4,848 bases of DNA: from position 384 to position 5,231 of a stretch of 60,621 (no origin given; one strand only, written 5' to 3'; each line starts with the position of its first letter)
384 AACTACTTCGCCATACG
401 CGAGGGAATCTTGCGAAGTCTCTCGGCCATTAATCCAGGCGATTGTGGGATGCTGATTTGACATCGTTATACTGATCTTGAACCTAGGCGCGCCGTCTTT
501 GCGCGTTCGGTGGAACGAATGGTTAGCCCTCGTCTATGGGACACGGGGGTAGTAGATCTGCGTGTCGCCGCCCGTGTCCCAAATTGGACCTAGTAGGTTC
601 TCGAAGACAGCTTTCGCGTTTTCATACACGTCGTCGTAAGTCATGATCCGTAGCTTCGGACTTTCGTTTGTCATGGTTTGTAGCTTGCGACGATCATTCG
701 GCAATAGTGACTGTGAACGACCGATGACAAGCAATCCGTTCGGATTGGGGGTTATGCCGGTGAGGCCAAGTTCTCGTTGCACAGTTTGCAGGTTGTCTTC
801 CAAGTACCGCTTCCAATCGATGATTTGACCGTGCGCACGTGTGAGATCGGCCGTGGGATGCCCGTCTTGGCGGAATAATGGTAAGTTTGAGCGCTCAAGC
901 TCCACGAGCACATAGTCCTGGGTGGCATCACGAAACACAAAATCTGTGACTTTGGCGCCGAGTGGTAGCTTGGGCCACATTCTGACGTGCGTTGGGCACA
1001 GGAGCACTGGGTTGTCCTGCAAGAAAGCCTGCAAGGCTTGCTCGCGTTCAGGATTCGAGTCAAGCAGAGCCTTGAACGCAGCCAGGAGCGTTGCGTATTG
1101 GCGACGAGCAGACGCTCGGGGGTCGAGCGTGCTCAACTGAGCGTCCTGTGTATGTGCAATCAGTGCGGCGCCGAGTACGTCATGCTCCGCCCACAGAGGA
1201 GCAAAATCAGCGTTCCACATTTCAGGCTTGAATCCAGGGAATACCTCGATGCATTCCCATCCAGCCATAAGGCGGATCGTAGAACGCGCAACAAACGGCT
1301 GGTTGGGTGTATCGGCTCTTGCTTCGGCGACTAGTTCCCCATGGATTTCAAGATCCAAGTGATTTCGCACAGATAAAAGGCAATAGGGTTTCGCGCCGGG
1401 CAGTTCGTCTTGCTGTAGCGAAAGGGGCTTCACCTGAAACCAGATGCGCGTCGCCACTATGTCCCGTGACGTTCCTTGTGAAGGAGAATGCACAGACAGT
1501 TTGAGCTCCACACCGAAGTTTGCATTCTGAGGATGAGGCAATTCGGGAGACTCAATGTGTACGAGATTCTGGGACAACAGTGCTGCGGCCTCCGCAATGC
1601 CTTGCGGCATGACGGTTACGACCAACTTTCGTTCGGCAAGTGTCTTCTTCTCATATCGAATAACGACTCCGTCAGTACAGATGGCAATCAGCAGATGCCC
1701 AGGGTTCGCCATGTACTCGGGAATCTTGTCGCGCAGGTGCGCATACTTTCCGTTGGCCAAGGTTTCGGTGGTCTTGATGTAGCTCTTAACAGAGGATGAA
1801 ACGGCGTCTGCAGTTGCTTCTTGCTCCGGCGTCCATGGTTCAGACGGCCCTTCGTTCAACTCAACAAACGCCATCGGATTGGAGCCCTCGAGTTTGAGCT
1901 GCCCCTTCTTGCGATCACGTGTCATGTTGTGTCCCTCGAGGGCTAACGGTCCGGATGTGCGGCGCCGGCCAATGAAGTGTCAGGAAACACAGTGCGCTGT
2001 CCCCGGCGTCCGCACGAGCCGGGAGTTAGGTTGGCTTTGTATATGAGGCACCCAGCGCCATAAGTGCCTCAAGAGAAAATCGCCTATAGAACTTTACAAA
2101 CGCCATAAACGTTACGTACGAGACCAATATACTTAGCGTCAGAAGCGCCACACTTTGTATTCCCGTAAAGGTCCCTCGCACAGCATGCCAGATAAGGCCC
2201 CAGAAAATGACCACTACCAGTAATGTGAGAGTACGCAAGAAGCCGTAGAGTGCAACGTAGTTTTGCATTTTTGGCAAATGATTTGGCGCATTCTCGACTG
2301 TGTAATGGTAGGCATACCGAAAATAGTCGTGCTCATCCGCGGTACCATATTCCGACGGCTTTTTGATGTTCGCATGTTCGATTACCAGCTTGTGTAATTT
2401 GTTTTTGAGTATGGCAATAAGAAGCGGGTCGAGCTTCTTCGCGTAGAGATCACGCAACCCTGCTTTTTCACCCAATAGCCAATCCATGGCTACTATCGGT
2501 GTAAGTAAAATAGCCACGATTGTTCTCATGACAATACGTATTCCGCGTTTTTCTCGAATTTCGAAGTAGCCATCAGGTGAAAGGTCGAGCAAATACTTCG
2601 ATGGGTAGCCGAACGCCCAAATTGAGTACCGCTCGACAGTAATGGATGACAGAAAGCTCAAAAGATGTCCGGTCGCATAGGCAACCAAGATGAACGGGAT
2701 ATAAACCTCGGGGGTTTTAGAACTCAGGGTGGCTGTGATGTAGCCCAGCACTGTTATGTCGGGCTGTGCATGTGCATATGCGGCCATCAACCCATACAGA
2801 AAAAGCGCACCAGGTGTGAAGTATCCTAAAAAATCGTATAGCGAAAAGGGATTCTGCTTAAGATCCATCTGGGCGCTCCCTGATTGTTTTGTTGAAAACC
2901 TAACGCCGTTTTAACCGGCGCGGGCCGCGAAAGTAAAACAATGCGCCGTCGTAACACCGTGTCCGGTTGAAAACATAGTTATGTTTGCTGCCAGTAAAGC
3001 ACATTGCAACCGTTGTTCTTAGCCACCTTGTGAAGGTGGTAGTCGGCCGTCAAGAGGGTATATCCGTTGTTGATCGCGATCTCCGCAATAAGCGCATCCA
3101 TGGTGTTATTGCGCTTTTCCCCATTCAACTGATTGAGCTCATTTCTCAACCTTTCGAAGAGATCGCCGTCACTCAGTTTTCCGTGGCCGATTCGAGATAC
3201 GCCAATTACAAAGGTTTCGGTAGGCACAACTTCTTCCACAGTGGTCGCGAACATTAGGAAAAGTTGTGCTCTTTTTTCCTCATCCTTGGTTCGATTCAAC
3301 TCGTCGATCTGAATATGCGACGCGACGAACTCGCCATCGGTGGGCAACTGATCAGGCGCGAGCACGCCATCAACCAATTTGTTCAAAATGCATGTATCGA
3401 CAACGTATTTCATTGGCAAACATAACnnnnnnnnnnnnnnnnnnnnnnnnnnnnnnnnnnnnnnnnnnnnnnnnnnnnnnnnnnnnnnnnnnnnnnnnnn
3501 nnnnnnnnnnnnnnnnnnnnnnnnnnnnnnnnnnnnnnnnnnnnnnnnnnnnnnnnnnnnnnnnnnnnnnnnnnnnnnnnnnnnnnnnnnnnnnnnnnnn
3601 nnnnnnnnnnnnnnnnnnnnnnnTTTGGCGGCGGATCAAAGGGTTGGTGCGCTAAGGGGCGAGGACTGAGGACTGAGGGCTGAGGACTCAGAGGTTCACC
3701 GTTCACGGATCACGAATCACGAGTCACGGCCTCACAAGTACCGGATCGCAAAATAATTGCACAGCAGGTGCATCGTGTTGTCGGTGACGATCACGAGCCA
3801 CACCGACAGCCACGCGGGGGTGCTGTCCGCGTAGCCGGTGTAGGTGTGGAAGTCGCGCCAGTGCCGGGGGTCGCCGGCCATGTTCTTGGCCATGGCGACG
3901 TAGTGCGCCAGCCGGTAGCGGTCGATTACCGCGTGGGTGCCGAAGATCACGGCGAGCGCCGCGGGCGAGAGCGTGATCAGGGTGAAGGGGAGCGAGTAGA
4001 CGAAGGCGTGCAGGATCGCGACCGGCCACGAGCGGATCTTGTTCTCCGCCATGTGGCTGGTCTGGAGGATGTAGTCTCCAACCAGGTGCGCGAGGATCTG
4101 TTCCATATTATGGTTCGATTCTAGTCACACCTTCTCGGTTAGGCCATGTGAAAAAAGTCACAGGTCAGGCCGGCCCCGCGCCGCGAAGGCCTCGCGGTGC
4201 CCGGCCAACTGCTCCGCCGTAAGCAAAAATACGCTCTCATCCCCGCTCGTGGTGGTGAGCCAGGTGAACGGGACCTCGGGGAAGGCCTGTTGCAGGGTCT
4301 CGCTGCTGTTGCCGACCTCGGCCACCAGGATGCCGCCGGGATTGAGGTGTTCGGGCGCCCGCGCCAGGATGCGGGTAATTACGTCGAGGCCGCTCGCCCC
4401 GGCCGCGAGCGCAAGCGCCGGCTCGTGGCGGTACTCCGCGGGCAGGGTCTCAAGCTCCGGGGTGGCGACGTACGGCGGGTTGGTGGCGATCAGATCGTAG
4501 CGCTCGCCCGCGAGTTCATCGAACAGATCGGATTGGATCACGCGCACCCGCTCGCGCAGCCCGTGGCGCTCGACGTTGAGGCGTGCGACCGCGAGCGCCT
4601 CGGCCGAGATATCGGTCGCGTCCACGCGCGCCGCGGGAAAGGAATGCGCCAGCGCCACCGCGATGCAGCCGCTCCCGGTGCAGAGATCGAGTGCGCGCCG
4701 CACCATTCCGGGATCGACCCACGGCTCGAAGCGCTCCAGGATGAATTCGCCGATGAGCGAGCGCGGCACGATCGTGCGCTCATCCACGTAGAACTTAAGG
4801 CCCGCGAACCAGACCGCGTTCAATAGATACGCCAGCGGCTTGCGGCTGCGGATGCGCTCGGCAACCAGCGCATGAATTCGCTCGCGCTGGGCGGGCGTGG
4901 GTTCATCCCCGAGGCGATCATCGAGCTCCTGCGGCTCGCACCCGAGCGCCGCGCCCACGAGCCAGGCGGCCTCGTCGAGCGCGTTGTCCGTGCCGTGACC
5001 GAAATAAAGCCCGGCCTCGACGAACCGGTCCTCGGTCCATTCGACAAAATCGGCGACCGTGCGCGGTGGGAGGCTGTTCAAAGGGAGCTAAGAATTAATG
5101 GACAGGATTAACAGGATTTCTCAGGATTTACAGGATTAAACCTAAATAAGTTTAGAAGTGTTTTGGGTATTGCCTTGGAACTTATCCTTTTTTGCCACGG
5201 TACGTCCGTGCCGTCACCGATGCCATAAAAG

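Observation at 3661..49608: Pervasive intergenic stem-loops whose arms are tandem arrays of 7-10 nt units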

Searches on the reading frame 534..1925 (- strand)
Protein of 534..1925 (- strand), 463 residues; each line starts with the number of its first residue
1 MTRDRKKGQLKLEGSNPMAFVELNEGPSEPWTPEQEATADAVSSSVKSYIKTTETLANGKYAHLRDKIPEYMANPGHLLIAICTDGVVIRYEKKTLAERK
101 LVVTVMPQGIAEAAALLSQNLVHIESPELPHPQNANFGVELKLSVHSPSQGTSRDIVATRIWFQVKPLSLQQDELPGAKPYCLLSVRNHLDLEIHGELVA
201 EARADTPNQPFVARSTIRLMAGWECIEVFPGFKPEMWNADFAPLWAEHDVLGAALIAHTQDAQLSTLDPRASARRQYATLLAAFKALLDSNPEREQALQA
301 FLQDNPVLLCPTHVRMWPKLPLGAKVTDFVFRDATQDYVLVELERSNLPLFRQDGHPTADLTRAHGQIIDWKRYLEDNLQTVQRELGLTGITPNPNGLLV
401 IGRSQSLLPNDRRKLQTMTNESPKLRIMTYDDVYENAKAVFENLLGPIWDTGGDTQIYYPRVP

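Call 29: search_protein_families(library=pfam, proteins=[window:534-1925:-])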
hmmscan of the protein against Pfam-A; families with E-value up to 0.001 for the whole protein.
window:534-1925:- (463 aa): 1 family
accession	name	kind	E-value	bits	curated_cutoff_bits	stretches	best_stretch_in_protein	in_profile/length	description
PF14082.12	SduA_C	-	3.7e-21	76.4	27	1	294-433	3-158/159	Shedu protein SduA, C-terminal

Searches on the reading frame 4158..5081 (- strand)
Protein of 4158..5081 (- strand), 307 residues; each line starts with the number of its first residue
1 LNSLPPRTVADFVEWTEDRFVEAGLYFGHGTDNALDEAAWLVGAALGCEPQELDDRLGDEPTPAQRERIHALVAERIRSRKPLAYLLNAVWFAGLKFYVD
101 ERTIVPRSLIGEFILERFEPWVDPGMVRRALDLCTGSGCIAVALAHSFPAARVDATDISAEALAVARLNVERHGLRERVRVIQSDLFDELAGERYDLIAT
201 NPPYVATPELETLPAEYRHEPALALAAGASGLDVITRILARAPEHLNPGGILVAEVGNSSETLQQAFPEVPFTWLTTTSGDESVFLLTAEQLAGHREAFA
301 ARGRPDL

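Call 29: search_protein_families(library=pfam, proteins=[window:4158-5081:-])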
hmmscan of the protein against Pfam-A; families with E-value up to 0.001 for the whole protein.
window:4158-5081:- (307 aa): 12 families
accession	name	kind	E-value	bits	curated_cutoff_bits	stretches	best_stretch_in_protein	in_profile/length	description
PF05175.20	MTS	-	2.2e-19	70.1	23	1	126-207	31-111/170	Methyltransferase small domain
PF13649.12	Methyltransf_25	-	2.4e-10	41.4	27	1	131-212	2-84/97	Methyltransferase domain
PF13847.12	Methyltransf_31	-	7.4e-09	35.9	27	1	129-261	6-116/145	Methyltransferase domain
PF08242.18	Methyltransf_12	-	4.9e-08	34.1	30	1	131-200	1-71/98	Methyltransferase domain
PF17827.6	PrmC_N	-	1.1e-07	32.7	23.4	1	29-87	13-70/71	PrmC N-terminal domain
PF06325.19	PrmA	-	5.6e-07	29.8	22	1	129-201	164-233/296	Ribosomal protein L11 methyltransferase (PrmA)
PF09445.16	Methyltransf_15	-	6.9e-06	26.2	22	1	128-199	2-76/165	RNA cap guanine-N2 methyltransferase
PF12847.13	Methyltransf_18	-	1.3e-05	25.7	27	1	129-198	17-86/151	Methyltransferase domain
PF08241.18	Methyltransf_11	-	1.4e-05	26.1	21.2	1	131-199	1-65/95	Methyltransferase domain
PF05971.18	Methyltransf_10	-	1.9e-05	24.7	23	1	127-207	103-190/299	RNA methyltransferase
PF03602.21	Cons_hypoth95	-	4.7e-05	23.6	24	1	128-207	43-126/182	Conserved hypothetical protein 95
PF01170.24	UPF0020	-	0.0002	21.6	22.3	1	151-204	77-131/197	RMKL-like, methyltransferase domain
